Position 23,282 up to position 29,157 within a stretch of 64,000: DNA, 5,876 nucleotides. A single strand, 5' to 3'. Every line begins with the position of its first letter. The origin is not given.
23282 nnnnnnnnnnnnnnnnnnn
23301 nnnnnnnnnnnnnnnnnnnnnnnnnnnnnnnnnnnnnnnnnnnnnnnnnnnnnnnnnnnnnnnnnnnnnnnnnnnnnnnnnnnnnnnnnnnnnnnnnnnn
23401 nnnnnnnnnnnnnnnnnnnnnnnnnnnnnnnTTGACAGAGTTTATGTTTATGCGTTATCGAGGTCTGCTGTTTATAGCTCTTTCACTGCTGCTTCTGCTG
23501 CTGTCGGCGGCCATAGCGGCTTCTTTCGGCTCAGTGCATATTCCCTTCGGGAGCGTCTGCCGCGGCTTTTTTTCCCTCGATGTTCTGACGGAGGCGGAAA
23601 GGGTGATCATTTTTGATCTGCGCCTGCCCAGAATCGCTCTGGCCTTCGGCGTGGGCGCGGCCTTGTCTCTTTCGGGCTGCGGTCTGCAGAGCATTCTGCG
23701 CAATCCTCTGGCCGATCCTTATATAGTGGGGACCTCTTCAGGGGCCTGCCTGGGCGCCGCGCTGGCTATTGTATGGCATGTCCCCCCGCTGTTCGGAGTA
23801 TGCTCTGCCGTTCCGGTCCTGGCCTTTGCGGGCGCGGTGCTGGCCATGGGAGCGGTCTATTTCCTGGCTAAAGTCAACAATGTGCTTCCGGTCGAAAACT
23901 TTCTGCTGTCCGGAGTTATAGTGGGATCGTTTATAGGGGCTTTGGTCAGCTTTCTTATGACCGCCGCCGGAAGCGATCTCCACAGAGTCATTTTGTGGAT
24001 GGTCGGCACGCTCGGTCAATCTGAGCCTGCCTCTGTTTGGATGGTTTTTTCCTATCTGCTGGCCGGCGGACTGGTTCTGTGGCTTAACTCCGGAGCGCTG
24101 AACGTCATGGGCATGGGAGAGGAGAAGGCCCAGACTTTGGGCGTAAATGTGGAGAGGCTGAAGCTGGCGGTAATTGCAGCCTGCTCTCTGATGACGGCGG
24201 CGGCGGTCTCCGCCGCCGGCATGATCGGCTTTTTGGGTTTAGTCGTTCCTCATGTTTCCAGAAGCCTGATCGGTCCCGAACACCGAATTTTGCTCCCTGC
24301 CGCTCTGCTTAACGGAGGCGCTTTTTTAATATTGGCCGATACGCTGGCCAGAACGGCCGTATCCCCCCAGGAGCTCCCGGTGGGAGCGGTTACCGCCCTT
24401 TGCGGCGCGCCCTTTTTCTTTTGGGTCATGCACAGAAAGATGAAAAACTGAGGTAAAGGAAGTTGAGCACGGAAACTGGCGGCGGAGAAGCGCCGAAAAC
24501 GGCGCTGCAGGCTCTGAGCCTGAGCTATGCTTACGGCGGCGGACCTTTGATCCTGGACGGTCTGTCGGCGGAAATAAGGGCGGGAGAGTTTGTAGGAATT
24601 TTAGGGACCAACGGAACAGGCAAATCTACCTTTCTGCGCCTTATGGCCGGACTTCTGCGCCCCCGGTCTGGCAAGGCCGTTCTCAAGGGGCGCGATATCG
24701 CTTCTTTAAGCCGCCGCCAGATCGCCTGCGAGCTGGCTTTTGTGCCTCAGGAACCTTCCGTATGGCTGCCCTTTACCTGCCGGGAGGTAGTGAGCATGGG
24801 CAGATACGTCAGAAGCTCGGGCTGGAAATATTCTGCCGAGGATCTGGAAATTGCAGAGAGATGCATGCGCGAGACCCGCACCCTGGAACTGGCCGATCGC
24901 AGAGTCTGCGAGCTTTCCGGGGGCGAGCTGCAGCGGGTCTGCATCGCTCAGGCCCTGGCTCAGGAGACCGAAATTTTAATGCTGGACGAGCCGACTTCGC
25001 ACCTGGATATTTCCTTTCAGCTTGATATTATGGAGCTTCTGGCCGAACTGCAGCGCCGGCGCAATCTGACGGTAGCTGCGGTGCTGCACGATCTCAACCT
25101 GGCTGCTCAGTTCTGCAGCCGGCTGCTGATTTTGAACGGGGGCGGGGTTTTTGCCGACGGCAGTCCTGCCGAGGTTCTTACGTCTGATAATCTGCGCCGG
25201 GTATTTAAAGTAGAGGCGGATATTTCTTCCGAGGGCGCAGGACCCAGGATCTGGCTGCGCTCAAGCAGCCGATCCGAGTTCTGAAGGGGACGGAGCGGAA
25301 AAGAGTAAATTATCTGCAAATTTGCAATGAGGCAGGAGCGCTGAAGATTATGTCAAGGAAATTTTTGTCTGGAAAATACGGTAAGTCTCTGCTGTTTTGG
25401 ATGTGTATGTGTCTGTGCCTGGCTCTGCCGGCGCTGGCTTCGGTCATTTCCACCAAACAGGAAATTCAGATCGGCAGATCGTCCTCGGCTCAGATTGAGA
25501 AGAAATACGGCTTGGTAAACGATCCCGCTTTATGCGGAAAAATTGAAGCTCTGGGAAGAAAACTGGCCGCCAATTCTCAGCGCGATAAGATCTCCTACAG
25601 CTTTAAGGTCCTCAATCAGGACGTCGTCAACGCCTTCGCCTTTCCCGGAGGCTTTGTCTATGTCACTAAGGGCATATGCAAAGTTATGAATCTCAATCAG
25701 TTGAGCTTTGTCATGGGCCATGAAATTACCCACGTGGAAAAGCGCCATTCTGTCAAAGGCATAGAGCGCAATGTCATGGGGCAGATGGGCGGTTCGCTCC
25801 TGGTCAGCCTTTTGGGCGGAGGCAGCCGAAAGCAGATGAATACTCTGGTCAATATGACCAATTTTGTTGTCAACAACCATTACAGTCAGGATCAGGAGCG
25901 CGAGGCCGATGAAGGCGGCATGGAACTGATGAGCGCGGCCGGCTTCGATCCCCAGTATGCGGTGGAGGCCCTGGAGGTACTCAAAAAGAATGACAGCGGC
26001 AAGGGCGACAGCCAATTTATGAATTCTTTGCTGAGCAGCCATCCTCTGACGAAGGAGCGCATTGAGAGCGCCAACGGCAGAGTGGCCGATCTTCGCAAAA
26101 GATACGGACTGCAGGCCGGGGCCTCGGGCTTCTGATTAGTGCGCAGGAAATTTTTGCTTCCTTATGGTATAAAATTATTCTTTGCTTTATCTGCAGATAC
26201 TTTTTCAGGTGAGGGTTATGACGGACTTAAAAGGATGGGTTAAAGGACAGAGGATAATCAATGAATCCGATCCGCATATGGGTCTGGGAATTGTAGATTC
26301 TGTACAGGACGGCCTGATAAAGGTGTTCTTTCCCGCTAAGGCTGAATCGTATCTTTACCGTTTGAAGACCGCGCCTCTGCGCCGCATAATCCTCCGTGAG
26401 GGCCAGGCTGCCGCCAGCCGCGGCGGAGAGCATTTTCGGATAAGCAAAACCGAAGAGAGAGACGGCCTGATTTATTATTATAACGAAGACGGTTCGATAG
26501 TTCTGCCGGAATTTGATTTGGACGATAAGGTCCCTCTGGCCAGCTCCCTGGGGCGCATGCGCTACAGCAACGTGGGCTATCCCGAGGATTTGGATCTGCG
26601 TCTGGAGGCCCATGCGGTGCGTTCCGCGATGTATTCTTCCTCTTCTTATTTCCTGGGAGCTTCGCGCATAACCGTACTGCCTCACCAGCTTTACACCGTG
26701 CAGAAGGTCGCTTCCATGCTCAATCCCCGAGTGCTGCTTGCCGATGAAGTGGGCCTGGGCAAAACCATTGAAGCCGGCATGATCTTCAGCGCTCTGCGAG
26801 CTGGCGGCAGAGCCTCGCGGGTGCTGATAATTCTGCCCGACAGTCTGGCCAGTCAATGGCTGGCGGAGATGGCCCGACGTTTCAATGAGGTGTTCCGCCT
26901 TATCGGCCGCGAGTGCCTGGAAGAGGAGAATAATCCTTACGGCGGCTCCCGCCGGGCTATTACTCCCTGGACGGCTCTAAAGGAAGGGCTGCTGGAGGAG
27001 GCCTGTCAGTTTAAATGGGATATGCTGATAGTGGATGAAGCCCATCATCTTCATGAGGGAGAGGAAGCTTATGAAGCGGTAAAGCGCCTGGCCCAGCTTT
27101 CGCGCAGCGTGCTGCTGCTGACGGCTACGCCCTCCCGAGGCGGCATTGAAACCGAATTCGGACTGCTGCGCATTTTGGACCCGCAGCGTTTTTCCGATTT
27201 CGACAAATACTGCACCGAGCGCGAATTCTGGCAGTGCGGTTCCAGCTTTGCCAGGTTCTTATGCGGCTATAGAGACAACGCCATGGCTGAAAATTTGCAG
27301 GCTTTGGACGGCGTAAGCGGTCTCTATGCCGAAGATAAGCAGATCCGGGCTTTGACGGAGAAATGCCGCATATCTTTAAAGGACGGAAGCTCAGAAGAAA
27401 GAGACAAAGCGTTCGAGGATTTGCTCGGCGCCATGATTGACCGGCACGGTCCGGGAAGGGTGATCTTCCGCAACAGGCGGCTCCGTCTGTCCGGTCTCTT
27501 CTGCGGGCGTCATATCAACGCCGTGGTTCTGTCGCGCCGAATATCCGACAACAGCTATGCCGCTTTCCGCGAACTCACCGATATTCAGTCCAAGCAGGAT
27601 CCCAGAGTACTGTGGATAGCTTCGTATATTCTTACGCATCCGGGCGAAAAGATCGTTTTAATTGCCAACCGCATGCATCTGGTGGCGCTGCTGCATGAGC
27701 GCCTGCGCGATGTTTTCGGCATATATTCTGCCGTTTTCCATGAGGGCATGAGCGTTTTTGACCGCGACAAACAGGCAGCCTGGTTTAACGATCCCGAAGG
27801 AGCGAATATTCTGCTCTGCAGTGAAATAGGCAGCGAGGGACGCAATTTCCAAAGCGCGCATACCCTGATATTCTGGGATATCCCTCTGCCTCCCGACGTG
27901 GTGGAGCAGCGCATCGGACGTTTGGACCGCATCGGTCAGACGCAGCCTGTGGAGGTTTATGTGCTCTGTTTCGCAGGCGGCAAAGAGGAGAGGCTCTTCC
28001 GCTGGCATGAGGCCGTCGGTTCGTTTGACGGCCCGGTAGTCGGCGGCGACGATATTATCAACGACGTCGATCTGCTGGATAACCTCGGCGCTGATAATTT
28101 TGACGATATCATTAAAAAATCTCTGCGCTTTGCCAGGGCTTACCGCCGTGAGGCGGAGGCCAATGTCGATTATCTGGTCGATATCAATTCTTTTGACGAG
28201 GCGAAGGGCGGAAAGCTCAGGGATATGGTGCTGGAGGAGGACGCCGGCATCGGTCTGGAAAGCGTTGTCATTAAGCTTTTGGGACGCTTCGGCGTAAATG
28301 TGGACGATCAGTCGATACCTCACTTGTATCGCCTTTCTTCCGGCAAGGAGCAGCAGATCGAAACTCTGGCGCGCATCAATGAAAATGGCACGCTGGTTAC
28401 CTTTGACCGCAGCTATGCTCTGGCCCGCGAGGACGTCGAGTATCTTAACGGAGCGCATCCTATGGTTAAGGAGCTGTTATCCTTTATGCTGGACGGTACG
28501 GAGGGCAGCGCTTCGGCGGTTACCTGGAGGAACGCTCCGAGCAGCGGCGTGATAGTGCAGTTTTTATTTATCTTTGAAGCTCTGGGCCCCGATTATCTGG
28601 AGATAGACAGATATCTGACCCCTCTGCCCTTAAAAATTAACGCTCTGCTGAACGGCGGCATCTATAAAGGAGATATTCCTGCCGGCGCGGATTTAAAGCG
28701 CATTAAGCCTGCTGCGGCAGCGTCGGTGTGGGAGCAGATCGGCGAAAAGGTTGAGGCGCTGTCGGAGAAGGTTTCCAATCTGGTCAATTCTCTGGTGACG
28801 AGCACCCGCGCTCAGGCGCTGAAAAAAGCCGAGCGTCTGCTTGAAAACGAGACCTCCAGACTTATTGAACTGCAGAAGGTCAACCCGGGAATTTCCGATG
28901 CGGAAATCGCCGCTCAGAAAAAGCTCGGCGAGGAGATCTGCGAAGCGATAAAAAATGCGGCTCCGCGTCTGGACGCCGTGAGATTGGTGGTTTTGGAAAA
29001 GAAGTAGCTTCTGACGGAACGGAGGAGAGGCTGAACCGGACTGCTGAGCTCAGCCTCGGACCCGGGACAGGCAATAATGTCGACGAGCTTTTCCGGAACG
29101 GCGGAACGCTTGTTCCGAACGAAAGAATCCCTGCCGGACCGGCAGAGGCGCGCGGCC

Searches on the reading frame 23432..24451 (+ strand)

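Call 85: search_protein_families(library=pfam, proteins=[window:23432-24451:+], max_evalue=0.001)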
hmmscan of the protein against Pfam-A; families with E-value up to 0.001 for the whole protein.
window:23432-24451:+ (339 aa): 1 family
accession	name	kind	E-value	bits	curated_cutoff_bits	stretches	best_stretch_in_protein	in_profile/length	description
PF01032.23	FecCD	-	1.6e-88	297.2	26.5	1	21-335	1-311/311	FecCD transport family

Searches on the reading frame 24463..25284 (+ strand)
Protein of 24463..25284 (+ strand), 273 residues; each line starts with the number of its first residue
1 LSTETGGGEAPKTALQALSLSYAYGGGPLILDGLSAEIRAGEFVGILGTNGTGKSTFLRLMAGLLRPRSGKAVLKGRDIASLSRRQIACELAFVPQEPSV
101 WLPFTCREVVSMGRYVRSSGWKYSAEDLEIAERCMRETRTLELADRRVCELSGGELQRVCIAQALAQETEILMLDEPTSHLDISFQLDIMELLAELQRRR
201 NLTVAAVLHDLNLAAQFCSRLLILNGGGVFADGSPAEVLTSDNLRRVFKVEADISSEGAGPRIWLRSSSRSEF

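Call 85: search_protein_families(library=pfam, proteins=[window:24463-25284:+], max_evalue=0.001)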
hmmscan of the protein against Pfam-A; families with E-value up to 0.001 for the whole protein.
window:24463-25284:+ (273 aa): 2 families
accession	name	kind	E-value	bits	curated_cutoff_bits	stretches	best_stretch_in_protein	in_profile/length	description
PF00005.33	ABC_tran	-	2.3e-31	109.7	25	1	31-179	1-137/137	ABC transporter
PF13304.12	AAA_21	-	1.2e-06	29.2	27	0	161-199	250-289/304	AAA domain, putative AbiEii toxin, Type IV TA system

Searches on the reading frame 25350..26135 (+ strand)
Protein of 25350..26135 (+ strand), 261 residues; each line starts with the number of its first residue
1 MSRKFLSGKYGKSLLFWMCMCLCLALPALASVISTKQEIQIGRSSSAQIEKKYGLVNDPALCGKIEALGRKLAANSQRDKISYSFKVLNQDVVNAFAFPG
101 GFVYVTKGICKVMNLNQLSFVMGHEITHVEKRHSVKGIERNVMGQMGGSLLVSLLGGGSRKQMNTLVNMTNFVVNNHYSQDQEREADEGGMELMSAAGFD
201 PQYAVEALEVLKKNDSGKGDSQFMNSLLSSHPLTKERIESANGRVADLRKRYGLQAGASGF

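Call 85: search_protein_families(library=pfam, proteins=[window:25350-26135:+], max_evalue=0.001)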
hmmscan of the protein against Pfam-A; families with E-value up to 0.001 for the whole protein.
window:25350-26135:+ (261 aa): 1 family
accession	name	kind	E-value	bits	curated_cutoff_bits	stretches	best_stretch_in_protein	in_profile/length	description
PF01435.24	Peptidase_M48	-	6.6e-32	111.3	20.3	1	63-244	5-185/186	Peptidase family M48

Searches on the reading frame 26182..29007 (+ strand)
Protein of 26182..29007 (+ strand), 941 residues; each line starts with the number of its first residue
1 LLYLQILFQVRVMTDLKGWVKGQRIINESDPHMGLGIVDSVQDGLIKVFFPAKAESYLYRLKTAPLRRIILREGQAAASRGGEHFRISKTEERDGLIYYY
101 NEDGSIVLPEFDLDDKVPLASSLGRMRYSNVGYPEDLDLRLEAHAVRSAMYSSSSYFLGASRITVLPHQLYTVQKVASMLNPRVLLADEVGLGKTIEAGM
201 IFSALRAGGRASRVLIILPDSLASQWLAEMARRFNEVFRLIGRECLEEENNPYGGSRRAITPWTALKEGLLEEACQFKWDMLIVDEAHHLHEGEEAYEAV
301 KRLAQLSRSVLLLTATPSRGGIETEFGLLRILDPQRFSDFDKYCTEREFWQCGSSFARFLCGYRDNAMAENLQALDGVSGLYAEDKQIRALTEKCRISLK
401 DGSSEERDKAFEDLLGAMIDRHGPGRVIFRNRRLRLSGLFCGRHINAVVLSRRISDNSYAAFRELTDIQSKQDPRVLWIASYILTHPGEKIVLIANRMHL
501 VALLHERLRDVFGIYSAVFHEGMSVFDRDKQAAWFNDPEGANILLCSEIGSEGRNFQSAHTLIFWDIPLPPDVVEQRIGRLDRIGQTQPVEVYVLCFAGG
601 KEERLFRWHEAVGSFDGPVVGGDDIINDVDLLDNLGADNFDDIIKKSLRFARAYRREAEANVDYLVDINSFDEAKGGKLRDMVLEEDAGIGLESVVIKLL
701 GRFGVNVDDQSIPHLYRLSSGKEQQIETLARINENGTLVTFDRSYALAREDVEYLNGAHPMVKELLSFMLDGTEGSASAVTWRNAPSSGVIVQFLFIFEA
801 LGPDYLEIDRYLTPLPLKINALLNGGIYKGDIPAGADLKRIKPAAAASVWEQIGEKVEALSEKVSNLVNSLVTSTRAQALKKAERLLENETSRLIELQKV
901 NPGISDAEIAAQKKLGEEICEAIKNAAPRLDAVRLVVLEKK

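Call 85: search_protein_families(library=pfam, proteins=[window:26182-29007:+], max_evalue=0.001)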
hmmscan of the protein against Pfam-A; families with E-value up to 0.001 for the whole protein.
window:26182-29007:+ (941 aa): 8 families
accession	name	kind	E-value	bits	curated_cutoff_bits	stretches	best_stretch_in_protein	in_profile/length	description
PF12137.13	RapA_C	-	1.4e-55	189.3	26.8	1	590-937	2-359/360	RNA polymerase recycling family C-terminal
PF00176.29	SNF2-rel_dom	-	3.2e-14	53.1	24.9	1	183-347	19-193/290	SNF2-related domain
PF00271.37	Helicase_C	-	3.6e-14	53.4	23.5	1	481-585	8-110/110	Helicase conserved C-terminal domain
PF04851.21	ResIII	-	1.2e-12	48.5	22.5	1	164-319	3-164/164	Type III restriction enzyme, res subunit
PF18339.7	Tudor_1_RapA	-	1.3e-11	44.7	26.3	1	20-69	2-51/51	RapA N-terminal Tudor like domain 1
PF00270.35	DEAD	-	4.9e-08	33.3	26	1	181-319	14-162/167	DEAD/DEAH box helicase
PF18337.7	Tudor_RapA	-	0.0007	20.2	26.4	0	74-122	4-55/62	RapA N-terminal Tudor like domain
PF13401.12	AAA_22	-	0.00078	20.2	27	0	189-317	13-124/130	AAA domain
